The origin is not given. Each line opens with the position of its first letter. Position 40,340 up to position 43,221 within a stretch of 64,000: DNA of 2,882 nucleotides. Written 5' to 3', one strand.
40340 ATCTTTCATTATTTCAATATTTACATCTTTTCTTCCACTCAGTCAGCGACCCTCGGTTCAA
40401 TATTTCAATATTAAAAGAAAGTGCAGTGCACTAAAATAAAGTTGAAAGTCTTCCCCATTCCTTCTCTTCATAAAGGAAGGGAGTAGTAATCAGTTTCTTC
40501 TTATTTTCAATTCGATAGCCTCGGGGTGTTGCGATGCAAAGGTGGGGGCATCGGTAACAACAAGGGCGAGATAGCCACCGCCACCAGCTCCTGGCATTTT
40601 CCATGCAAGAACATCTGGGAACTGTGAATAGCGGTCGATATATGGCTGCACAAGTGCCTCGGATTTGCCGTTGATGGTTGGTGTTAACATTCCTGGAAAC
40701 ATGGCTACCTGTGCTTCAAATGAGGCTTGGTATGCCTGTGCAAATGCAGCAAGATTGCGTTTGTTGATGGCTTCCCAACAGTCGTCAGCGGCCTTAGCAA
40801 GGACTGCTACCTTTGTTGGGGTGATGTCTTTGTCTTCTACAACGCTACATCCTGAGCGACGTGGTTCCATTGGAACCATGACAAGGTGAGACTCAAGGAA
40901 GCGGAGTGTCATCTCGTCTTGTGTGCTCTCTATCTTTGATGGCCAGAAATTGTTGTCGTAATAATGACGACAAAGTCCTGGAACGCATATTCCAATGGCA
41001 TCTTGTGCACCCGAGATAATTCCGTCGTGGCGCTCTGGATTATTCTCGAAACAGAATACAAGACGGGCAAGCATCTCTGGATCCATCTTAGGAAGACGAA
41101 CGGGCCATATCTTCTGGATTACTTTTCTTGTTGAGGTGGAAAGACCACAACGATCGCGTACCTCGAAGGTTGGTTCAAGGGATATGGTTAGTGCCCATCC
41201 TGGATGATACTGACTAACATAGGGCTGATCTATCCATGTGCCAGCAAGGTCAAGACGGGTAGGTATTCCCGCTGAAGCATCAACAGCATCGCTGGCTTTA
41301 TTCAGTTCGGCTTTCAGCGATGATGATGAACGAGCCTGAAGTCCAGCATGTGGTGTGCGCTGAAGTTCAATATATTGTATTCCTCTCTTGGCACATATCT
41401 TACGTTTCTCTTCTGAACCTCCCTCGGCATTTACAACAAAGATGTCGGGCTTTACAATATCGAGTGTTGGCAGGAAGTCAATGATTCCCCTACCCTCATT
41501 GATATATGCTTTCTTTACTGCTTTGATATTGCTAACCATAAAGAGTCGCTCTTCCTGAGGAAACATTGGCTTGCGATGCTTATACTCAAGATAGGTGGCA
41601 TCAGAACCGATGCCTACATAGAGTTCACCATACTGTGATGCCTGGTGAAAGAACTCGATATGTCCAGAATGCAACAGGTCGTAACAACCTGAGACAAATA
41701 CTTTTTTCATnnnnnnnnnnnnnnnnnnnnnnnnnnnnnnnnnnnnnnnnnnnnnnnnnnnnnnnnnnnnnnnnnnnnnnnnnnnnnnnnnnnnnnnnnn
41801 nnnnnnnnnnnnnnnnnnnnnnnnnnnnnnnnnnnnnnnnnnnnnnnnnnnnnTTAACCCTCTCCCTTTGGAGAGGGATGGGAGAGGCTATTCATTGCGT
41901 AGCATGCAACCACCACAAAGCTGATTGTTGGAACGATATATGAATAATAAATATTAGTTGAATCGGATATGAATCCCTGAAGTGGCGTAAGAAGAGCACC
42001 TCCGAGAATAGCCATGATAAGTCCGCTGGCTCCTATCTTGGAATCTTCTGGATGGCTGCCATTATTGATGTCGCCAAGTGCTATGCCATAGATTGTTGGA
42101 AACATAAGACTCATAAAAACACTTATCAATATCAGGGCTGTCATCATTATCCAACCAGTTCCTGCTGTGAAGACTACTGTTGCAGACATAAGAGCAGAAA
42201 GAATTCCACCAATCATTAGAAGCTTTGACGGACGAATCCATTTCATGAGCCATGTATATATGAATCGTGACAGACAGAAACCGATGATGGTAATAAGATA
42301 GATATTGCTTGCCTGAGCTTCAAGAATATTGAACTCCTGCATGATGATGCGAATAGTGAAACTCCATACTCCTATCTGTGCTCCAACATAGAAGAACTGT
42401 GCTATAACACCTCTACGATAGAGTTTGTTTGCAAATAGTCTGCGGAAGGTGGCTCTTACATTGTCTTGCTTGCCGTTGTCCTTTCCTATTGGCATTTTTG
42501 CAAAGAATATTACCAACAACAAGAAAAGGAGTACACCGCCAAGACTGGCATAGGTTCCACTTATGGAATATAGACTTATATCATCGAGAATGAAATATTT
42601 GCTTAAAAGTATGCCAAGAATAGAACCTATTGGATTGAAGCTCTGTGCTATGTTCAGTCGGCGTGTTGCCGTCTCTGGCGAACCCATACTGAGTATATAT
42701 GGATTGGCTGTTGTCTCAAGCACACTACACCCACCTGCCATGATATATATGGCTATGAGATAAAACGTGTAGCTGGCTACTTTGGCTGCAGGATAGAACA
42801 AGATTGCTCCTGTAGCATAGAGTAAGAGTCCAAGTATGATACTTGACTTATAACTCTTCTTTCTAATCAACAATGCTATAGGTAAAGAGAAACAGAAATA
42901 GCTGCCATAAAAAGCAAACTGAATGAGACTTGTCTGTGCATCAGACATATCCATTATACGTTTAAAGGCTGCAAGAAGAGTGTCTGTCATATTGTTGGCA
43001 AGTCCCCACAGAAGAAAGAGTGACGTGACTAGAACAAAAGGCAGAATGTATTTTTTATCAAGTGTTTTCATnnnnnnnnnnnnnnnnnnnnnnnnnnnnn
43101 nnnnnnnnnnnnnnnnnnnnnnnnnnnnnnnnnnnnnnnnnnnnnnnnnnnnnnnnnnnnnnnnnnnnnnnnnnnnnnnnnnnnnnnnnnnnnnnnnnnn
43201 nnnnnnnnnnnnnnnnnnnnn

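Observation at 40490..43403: Candidate Fkp-independent sugar import-and-activate (salvage) operon: mutarotase + FucP permease + nucleotidyltransferase/GHMP-kinase fusion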

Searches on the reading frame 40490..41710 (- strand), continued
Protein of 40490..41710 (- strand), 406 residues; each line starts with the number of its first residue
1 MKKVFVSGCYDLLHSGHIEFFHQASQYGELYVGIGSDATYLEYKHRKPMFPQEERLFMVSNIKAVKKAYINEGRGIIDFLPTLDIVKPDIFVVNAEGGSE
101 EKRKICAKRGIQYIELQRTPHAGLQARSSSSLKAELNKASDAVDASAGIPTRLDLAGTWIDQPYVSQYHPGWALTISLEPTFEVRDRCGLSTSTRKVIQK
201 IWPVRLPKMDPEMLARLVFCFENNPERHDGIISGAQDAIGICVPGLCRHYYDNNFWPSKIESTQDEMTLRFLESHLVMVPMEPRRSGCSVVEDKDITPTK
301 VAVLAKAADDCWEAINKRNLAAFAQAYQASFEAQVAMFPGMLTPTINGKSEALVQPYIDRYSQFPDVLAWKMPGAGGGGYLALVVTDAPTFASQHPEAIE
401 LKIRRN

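Call 60: search_solved_structures(query=P0244, max_evalue=0.00001, show_alignments=1)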
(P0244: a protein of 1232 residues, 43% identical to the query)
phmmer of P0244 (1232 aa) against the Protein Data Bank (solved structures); distinct sequences matched with E-value up to 0.00001: 11.
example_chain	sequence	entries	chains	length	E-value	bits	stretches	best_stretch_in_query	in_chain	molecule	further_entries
9iip_A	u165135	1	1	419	2.6e-48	167.6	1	862-1205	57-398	L-fucokinase/L-fucose-1-P guanylyltransferase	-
5yys_A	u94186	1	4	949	5.5e-48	166.5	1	862-1205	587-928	L-fucokinase, L-fucose-1-P guanylyltransferase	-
9iit_A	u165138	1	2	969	5.9e-48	166.4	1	862-1205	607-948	L-fucokinase/L-fucose-1-P guanylyltransferase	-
3k85_A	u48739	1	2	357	1.3e-18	69.2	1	977-1197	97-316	D-glycero-D-manno-heptose 1-phosphate kinase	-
4usk_A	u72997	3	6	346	2.1e-11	45.4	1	978-1197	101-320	PUTATIVE SUGAR KINASE | SUGAR KINASE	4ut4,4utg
4usm_A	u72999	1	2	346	3.1e-11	44.8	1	978-1197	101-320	PUTATIVE SUGAR KINASE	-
2b7l_A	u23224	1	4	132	3.9e-08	34.6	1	11-105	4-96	glycerol-3-phosphate cytidylyltransferase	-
3elb_A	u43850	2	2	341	1.2e-07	33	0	11-73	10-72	Ethanolamine-phosphate cytidylyltransferase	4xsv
4n3o_A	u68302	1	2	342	6.3e-07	30.6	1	980-1197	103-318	Putative D-glycero-D-manno-heptose 7-phosphate kinase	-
5x3d_A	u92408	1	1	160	1.2e-06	29.6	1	7-111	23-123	Phosphoenolpyruvate phosphomutase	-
5x9q_A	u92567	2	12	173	3.3e-06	28.2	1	8-110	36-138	Putative cytidylyltransferase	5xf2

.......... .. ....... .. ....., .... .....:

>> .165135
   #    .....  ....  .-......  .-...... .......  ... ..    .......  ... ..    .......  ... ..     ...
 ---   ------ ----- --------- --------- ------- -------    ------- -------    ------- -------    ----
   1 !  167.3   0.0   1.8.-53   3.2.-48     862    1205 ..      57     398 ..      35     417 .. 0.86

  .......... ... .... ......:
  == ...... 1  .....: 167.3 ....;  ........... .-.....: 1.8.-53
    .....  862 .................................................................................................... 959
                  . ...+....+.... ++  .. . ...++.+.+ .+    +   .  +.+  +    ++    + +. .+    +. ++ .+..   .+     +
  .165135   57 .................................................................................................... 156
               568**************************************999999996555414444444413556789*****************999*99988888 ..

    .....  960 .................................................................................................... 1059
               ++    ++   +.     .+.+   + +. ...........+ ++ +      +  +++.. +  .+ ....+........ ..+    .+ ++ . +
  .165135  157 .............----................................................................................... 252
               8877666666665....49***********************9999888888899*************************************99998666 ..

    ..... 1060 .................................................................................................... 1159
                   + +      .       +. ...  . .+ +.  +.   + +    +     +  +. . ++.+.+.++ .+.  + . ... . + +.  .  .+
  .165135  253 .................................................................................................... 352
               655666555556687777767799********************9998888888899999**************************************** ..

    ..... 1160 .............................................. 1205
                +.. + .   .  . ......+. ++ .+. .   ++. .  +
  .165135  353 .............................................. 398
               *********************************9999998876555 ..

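Call 81: find_encoding_contigs(protein=P0298, flank=6000, max_places=1)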
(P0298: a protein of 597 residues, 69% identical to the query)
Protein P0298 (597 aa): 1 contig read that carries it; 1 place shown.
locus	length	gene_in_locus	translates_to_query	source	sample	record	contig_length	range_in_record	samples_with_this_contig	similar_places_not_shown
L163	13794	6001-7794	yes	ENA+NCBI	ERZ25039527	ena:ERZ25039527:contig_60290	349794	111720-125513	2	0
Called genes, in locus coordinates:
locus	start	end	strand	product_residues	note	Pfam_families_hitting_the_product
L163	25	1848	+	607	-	PF01841:Transglut_core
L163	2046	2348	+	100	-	-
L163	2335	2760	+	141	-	-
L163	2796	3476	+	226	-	PF14508:GH97_N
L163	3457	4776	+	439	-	PF10566:Glyco_hydro_97, PF14509:GH97_C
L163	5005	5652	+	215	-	PF00596:Aldolase_II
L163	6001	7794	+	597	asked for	PF05336:rhaM, PF01467:CTP_transf_like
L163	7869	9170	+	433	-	PF03137:OATP (faint), PF07690:MFS_1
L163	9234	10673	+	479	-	PF01120:Alpha_L_fucos, PF16757:Fucosidase_C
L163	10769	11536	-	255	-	PF01346:FKBP_N, PF00254:FKBP_C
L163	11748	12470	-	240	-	PF10108:DNA_pol_B_exo2, PF13482:RNase_H_2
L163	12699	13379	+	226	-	PF05430:Methyltransf_30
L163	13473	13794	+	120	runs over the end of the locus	-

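Call 82: find_encoding_contigs(protein=P0381, flank=6000, max_places=1)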
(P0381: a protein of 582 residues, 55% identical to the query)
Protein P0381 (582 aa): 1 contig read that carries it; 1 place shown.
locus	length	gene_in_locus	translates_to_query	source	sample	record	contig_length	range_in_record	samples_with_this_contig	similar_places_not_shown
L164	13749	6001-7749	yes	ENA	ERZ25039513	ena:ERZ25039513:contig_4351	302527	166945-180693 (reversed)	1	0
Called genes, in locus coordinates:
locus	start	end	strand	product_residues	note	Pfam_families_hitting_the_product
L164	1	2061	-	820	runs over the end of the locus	PF12704:MacB_PCD, PF02687:FtsX, PF12704:MacB_PCD, PF02687:FtsX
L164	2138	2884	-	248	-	PF13679:Methyltransf_32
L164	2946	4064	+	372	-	PF01068:DNA_ligase_A_M, PF04679:DNA_ligase_A_C (weak)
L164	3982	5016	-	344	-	PF21686:LigD_Prim-Pol, PF01896:DNA_primase_S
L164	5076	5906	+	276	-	PF01814:Hemerythrin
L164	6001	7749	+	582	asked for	PF05336:rhaM, PF01467:CTP_transf_like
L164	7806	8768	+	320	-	PF01073:3Beta_HSD (weak), PF01370:Epimerase, PF05368:NmrA (faint), PF16363:GDP_Man_Dehyd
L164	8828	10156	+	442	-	PF07690:MFS_1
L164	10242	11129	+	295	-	PF01261:AP_endonuc_2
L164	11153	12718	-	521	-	-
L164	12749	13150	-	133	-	-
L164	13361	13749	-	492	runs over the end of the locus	PF00703:Glyco_hydro_2, PF02836:Glyco_hydro_2_C, PF16353:LacZ_4 (weak)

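Call 83: find_encoding_contigs(protein=P0348, flank=6000, max_places=1)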
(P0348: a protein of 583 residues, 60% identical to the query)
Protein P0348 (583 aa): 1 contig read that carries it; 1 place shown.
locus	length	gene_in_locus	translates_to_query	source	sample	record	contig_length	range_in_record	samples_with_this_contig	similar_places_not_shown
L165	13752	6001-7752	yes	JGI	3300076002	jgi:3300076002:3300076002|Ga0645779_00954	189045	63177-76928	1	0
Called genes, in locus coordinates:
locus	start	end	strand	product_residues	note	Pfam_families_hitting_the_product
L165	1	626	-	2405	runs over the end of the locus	PF14349:SprA_N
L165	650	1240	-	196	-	PF01330:RuvA_N, PF00633:HHH (faint), PF14520:HHH_5, PF07499:RuvA_C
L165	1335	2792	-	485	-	PF00390:malic, PF03949:Malic_M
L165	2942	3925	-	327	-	PF00691:OmpA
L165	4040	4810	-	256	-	PF03372:Exo_endo_phos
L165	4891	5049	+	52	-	-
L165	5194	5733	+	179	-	-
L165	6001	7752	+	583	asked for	PF05336:rhaM, PF01467:CTP_transf_like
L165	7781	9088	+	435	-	PF07690:MFS_1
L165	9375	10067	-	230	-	PF00578:AhpC-TSA, PF08534:Redoxin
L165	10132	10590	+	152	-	-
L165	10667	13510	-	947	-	PF00128:Alpha-amylase, PF18962:Por_Secre_tail (weak)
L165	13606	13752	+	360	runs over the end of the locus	PF01264:Chorismate_synt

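Call 84: find_encoding_contigs(protein=P0360, flank=6000, max_places=1)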
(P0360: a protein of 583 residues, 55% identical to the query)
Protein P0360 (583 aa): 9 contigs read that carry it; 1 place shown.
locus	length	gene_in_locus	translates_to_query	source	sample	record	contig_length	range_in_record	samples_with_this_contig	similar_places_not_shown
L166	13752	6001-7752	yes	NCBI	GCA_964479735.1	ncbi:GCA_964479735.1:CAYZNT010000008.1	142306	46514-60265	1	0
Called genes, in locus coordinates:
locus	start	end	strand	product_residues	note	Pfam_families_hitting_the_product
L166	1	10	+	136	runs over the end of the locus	PF00072:Response_reg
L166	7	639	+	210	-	PF00072:Response_reg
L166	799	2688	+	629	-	PF10342:Kre9_KNH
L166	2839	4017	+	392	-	PF10342:Kre9_KNH (weak)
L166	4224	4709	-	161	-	-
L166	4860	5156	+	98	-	-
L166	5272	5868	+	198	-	-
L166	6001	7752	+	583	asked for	PF05336:rhaM, PF01467:CTP_transf_like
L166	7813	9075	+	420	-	PF07690:MFS_1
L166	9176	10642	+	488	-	PF00474:SSF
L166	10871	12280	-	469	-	PF00884:Sulfatase, PF01663:Phosphodiest (faint), PF00884:Sulfatase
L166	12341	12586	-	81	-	PF02599:CsrA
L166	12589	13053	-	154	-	PF02623:FliW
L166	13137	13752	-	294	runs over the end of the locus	PF00669:Flagellin_N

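Call 85: search_protein_families(library=ncbifam, proteins=[L164:7806-8768:+, L163:5005-5652:+, L082:9267-9899:+, L095:3490-4533:+, L163:7869-9170:+, L165:7781-9088:+, L166:7813-9075:+, L164:8828-10156:+], max_evalue=1e-8)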
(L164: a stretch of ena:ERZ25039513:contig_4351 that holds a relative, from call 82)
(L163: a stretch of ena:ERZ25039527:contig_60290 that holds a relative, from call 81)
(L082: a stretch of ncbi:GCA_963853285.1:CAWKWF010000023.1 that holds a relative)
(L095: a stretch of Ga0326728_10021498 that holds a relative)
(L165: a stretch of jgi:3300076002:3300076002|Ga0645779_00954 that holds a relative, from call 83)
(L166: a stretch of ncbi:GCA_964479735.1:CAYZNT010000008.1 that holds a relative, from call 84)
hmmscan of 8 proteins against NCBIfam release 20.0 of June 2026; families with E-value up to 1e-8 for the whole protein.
L164:7806-8768:+ (320 aa): 7 families
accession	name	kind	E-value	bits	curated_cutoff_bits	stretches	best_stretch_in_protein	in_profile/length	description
NF047922.1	GDPFucSynFcl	equivalog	3.1e-32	112.3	500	1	2-313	3-305/308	GDP-L-fucose synthase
TIGR01179.1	galE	equivalog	7.2e-22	77.6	262.3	1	5-313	3-329/332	UDP-glucose 4-epimerase GalE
TIGR01181.1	dTDP_gluc_dehyt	equivalog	1.7e-19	70.1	365.1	1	5-312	3-314/321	dTDP-glucose 4,6-dehydratase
TIGR04180.1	EDH_00030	hypoth_equivalog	1e-18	67.4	475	1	5-270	2-264/297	NAD-dependent 4,6-dehydratase LegB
TIGR02197.1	heptose_epim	equivalog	1.3e-17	63.9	274.6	1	5-275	2-273/316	ADP-glyceromanno-heptose 6-epimerase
TIGR03466.1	HpnA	hypoth_equivalog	6.7e-13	48.2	367.65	1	3-168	2-162/327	hopanoid-associated sugar epimerase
TIGR01777.1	yfcH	hypoth_equivalog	7.4e-11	42.1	207.35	1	5-275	2-253/292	TIGR01777 family oxidoreductase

L163:5005-5652:+ (215 aa): 10 families
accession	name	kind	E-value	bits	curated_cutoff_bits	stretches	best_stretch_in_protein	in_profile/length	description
NF043034.1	OxoTetrPhDc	equivalog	3.4e-25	89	250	1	17-203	14-203/205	3-oxo-tetronate 4-phosphate decarboxylase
NF006208.0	PRK08333.1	equivalog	3.8e-23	82.1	267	1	12-180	12-174/189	aldolase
NF040649.1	FucA_Meth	equivalog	2.4e-20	73.2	250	1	9-175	3-162/179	L-fuculose phosphate aldolase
NF005123.0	PRK06557.1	subfamily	1.7e-17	63.9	251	1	12-186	16-192/223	L-ribulose-5-phosphate 4-epimerase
NF053831.1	RU1PAldHalo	equivalog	3.1e-14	52.9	300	1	23-204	18-199/208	ribulose-1-phosphate aldolase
NF006413.0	PRK08660.1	equivalog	1.3e-13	51.2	203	1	11-187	5-175/184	aldolase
NF005302.0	PRK06833.1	equivalog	3.2e-12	46.4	264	1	11-208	9-207/214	L-fuculose-phosphate aldolase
TIGR01086.1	fucA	equivalog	2e-11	44.1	400.25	1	27-175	24-169/214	L-fuculose-phosphate aldolase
NF005984.0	PRK08087.1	subfamily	3.2e-11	43.4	264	1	20-176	18-171/215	L-fuculose-phosphate aldolase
NF005689.0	PRK07490.1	equivalog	8.3e-10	38.2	260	1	79-202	89-214/248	hypothetical protein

L082:9267-9899:+ (210 aa): 16 families
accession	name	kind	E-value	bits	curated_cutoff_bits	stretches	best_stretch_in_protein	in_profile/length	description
NF006208.0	PRK08333.1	equivalog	3.4e-27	95.3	267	1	7-180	7-174/189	aldolase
NF043034.1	OxoTetrPhDc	equivalog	3.9e-27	95.4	250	1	13-204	10-204/205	3-oxo-tetronate 4-phosphate decarboxylase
NF005123.0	PRK06557.1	subfamily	1.2e-24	87.3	251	1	12-203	16-211/223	L-ribulose-5-phosphate 4-epimerase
NF040649.1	FucA_Meth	equivalog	2.4e-21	76.5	250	1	9-175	3-162/179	L-fuculose phosphate aldolase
NF006413.0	PRK08660.1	equivalog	2.6e-16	60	203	1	10-188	4-176/184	aldolase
NF053831.1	RU1PAldHalo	equivalog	1.9e-15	56.9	300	1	10-202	7-197/208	ribulose-1-phosphate aldolase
NF005302.0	PRK06833.1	equivalog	1.7e-14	53.8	264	1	16-193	14-190/214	L-fuculose-phosphate aldolase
NF005984.0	PRK08087.1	subfamily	6.1e-12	45.8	264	1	24-176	22-171/215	L-fuculose-phosphate aldolase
NF005689.0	PRK07490.1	equivalog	1e-11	44.5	260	1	79-203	89-215/248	hypothetical protein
TIGR01086.1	fucA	equivalog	4.7e-11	42.8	400.25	1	27-176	24-170/214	L-fuculose-phosphate aldolase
NF006672.0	PRK09220.1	equivalog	1.1e-10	41.2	226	1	7-107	10-110/209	methylthioribulose 1-phosphate dehydratase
NF004527.0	PRK05874.1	equivalog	8.1e-10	38.6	308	1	6-186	5-186/218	L-fuculose-phosphate aldolase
NF002963.0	PRK03634.1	equivalog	9.7e-10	37.9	170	1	128-193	180-245/274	rhamnulose-1-phosphate aldolase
NF006047.0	PRK08193.1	subfamily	1e-09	38.3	257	0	13-106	10-104/231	L-ribulose-5-phosphate 4-epimerase AraD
TIGR03328.1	salvage_mtnB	equivalog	1.1e-09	38.1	137.05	0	13-108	2-98/194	methylthioribulose 1-phosphate dehydratase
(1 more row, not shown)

L095:3490-4533:+ (347 aa): 5 families
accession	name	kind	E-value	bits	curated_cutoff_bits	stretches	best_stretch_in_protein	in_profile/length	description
NF047922.1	GDPFucSynFcl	equivalog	7e-32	111.1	500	1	82-333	54-302/308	GDP-L-fucose synthase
TIGR04180.1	EDH_00030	hypoth_equivalog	4.5e-18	65.3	475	1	19-317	1-294/297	NAD-dependent 4,6-dehydratase LegB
TIGR01179.1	galE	equivalog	1.4e-17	63.5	262.3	1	113-334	102-327/332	UDP-glucose 4-epimerase GalE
TIGR01181.1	dTDP_gluc_dehyt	equivalog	5.6e-16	58.5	365.1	1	19-334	2-313/321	dTDP-glucose 4,6-dehydratase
TIGR02197.1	heptose_epim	equivalog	3.2e-13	49.5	274.6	1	19-299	1-275/316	ADP-glyceromanno-heptose 6-epimerase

L163:7869-9170:+ (433 aa): 4 families
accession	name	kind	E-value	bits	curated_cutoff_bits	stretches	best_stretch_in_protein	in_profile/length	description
TIGR00885.1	fucP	equivalog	3.2e-121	405.4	280.4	1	15-414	4-409/410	L-fucose:H+ symporter permease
NF007524.0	PRK10133.1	equivalog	1.4e-106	357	427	1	3-413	15-429/438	L-fucose:H+ symporter permease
TIGR01272.1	gluP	subfamily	3.9e-48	164.5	202.55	1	96-412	1-310/310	glucose/galactose MFS transporter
NF046060.1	NagP_SO3503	equivalog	1.8e-35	122.7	625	1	12-417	4-419/423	N-acetylglucosamine MFS transporter NagP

L165:7781-9088:+ (435 aa): 4 families
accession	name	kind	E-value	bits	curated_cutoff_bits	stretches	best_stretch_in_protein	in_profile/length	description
TIGR00885.1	fucP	equivalog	1.7e-172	574.2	280.4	1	13-423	2-410/410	L-fucose:H+ symporter permease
NF007524.0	PRK10133.1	equivalog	2e-73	247.7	427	1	9-420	21-428/438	L-fucose:H+ symporter permease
TIGR01272.1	gluP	subfamily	2.1e-42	145.7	202.55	1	96-420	1-310/310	glucose/galactose MFS transporter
NF046060.1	NagP_SO3503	equivalog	1.5e-41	142.7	625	1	11-332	3-312/423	N-acetylglucosamine MFS transporter NagP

L166:7813-9075:+ (420 aa): 5 families
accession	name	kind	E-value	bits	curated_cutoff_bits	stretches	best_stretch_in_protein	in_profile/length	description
TIGR00885.1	fucP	equivalog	6.2e-84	282.6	280.4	1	11-408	1-410/410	L-fucose:H+ symporter permease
NF007524.0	PRK10133.1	equivalog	3.7e-74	250.1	427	1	6-406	19-429/438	L-fucose:H+ symporter permease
TIGR01272.1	gluP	subfamily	2.3e-50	171.9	202.55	1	102-405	8-310/310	glucose/galactose MFS transporter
NF046060.1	NagP_SO3503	equivalog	5.3e-47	160.7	625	2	12-250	5-244/423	N-acetylglucosamine MFS transporter NagP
TIGR00893.1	2A0114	subfamily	1.2e-12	47.5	395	1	40-402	21-391/399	D-galactonate transporter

L164:8828-10156:+ (442 aa): 4 families
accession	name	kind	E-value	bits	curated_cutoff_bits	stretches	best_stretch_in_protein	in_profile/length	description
TIGR00885.1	fucP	equivalog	2.5e-82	277.3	280.4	2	13-163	4-154/410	L-fucose:H+ symporter permease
NF007524.0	PRK10133.1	equivalog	1.6e-68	231.6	427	1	11-420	25-428/438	L-fucose:H+ symporter permease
TIGR01272.1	gluP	subfamily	6.7e-46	157.2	202.55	2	94-270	1-183/310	glucose/galactose MFS transporter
NF046060.1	NagP_SO3503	equivalog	8.8e-39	133.6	625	2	10-244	4-244/423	N-acetylglucosamine MFS transporter NagP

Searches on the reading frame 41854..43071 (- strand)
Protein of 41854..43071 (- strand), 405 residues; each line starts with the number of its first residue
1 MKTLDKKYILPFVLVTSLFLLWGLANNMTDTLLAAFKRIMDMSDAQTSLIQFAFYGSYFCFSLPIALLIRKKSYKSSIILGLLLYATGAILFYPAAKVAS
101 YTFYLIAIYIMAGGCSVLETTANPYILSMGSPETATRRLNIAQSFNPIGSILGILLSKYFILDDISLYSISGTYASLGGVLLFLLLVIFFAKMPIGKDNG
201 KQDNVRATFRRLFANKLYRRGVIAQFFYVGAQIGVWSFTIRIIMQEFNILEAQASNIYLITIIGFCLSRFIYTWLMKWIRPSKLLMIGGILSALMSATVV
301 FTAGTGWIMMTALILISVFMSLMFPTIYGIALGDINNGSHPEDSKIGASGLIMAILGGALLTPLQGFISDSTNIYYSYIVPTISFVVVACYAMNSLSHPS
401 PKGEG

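Call 3: search_protein_families(library=pfam, proteins=[window:41854-43071:-], max_evalue=0.01)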
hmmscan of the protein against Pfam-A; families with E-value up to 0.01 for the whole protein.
window:41854-43071:- (405 aa): 2 families
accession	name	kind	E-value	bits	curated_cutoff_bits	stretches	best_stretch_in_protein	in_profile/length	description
PF07690.21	MFS_1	-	1e-22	81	33.4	1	20-331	6-319/347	Major Facilitator Superfamily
PF03137.26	OATP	-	0.0007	18.5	25.8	1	206-297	283-380/545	Organic Anion Transporter Polypeptide (OATP) family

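Call 4: search_protein_families(library=ncbifam, proteins=[window:41854-43071:-], max_evalue=0.01)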
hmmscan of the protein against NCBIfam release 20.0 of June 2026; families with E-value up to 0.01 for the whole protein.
window:41854-43071:- (405 aa): 4 families
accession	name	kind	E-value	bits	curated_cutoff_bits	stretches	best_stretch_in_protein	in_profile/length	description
TIGR00885.1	fucP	equivalog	2.6e-118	395.8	280.4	2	8-165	1-158/410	L-fucose:H+ symporter permease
NF007524.0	PRK10133.1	equivalog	9.8e-78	261.9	427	1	5-392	21-429/438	L-fucose:H+ symporter permease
TIGR01272.1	gluP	subfamily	3.3e-31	109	202.55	1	92-391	1-310/310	glucose/galactose MFS transporter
NF046060.1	NagP_SO3503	equivalog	2.3e-30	105.9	625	1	8-394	4-417/423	N-acetylglucosamine MFS transporter NagP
